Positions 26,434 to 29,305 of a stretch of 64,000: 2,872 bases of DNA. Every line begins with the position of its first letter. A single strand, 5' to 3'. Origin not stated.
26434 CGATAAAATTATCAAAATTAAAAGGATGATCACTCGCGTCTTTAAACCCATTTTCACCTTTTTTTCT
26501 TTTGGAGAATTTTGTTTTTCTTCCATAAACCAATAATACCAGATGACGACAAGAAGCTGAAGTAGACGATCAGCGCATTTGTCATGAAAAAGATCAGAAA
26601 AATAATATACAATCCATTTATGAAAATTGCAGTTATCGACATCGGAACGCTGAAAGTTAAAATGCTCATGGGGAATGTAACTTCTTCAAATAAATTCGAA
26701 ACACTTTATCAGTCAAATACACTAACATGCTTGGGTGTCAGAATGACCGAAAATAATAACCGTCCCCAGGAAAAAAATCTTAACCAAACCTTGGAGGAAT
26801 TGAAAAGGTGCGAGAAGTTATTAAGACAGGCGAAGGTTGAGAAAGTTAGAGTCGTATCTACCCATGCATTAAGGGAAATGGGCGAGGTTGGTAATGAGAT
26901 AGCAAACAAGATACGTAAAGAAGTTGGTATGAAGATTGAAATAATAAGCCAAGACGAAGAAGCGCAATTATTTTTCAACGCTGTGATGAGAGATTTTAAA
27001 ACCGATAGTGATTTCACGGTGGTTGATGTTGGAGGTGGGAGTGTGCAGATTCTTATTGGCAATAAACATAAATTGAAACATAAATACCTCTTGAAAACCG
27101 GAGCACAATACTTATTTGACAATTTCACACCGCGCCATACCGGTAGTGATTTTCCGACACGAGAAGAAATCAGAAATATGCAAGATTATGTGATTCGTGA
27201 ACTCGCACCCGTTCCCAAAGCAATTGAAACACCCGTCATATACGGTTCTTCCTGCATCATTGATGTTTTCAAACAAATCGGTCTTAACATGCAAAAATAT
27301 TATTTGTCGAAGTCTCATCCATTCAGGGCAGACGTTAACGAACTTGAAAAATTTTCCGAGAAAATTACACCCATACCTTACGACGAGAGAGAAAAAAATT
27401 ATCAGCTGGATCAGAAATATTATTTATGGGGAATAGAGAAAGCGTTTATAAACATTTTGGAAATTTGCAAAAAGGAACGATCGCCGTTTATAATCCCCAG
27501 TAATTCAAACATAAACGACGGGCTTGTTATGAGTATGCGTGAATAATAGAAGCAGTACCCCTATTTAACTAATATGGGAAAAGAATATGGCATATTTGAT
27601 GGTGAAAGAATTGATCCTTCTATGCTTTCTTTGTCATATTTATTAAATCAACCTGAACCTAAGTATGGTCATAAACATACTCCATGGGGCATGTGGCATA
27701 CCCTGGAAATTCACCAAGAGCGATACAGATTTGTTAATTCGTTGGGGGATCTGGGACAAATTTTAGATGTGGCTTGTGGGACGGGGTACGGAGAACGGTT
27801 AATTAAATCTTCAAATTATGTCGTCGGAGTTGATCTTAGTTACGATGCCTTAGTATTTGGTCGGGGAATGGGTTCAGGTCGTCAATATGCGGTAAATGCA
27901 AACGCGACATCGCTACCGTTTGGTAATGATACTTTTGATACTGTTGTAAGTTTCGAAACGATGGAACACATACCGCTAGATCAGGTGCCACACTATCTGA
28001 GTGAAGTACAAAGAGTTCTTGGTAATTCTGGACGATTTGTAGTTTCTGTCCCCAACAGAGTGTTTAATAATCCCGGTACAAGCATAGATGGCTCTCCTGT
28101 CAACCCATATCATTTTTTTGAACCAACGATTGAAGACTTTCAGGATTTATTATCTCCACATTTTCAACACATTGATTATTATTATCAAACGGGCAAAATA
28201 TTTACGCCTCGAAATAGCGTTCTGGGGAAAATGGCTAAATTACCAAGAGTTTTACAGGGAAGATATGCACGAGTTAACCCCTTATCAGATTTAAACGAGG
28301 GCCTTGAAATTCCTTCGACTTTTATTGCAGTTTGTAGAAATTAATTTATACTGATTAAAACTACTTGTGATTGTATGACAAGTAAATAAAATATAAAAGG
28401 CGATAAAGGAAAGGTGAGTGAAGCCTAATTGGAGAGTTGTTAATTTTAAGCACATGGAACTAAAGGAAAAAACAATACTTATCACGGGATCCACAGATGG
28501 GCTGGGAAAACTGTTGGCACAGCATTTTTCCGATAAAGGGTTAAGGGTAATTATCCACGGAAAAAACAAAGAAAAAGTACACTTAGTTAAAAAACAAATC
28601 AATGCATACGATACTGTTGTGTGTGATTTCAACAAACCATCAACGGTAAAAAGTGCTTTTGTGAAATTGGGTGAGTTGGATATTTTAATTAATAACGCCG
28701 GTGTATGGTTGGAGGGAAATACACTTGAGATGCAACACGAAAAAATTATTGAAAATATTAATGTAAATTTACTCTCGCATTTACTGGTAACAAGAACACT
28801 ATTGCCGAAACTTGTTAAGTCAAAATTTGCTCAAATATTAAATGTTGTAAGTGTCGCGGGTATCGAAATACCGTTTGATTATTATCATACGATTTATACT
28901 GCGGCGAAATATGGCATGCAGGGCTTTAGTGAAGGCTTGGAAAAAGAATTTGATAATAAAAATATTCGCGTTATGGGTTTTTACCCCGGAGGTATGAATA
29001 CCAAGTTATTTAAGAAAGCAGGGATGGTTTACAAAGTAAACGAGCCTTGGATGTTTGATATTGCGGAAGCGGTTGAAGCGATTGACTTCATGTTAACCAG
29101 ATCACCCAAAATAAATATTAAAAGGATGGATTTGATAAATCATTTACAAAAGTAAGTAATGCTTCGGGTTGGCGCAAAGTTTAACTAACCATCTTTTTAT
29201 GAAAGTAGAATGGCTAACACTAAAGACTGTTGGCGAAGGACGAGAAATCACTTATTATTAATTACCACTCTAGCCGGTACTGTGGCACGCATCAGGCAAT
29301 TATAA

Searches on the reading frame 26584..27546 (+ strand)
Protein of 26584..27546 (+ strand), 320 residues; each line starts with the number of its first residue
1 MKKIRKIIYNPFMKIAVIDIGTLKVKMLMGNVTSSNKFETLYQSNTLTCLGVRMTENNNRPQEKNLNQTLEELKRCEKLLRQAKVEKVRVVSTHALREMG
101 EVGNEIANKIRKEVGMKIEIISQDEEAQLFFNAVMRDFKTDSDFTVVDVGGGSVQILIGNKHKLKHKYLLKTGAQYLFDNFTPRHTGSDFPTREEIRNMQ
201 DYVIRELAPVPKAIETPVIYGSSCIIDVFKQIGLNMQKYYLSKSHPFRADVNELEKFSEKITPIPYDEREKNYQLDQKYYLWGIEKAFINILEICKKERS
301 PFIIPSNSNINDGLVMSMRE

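Call 55: search_protein_families(library=pfam, proteins=[window:26584-27546:+], max_evalue=0.001)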
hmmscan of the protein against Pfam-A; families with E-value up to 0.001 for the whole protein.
window:26584-27546:+ (320 aa): 2 families
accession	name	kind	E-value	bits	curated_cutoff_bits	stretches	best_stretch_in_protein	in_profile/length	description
PF02541.22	Ppx-GppA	-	2.8e-33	116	27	1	38-269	10-233/285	Ppx/GppA phosphatase family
PF13685.12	Fe-ADH_2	-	0.00098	19.6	28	0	73-154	7-86/149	Iron-containing alcohol dehydrogenase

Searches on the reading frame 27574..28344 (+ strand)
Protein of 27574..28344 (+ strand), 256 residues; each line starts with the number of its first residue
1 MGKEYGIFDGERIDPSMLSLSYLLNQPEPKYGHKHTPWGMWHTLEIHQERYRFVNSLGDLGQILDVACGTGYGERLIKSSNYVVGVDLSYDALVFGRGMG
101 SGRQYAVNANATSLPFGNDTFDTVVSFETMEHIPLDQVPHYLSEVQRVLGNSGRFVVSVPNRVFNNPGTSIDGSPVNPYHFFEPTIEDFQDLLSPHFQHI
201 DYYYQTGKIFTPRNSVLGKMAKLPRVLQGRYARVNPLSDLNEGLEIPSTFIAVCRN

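Call 55: search_protein_families(library=pfam, proteins=[window:27574-28344:+], max_evalue=0.001)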
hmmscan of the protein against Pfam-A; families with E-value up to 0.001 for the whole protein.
window:27574-28344:+ (256 aa): 7 families
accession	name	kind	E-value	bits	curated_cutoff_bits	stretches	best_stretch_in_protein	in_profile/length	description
PF08241.18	Methyltransf_11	-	8.6e-15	55.6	21.2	1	64-157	1-95/95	Methyltransferase domain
PF13649.12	Methyltransf_25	-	4.1e-14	53.5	27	1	63-153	1-97/97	Methyltransferase domain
PF13489.12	Methyltransf_23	-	2.8e-10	40.6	27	1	51-202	14-144/164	Methyltransferase domain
PF13847.12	Methyltransf_31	-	1.4e-09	38.2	27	1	62-161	6-113/145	Methyltransferase domain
PF08242.18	Methyltransf_12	-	2.2e-08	35.2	30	1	64-155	1-98/98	Methyltransferase domain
PF01209.24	Ubie_methyltran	-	6.7e-06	26.1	20.1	1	61-157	49-151/233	ubiE/COQ5 methyltransferase family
PF02353.26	CMAS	-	1.5e-05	24.9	27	1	62-157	65-164/273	Mycolic acid cyclopropane synthetase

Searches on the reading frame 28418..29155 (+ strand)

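Call 55: search_protein_families(library=pfam, proteins=[window:28418-29155:+], max_evalue=0.001)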
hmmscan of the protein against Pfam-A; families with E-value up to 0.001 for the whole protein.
window:28418-29155:+ (245 aa): 2 families
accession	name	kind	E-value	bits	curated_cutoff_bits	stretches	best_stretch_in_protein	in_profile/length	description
PF00106.31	adh_short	-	1.5e-40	139.2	26.6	1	18-200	1-189/195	short chain dehydrogenase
PF13561.12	adh_short_C2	-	1e-22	81.3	27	1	27-202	6-185/236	Enoyl-(Acyl carrier protein) reductase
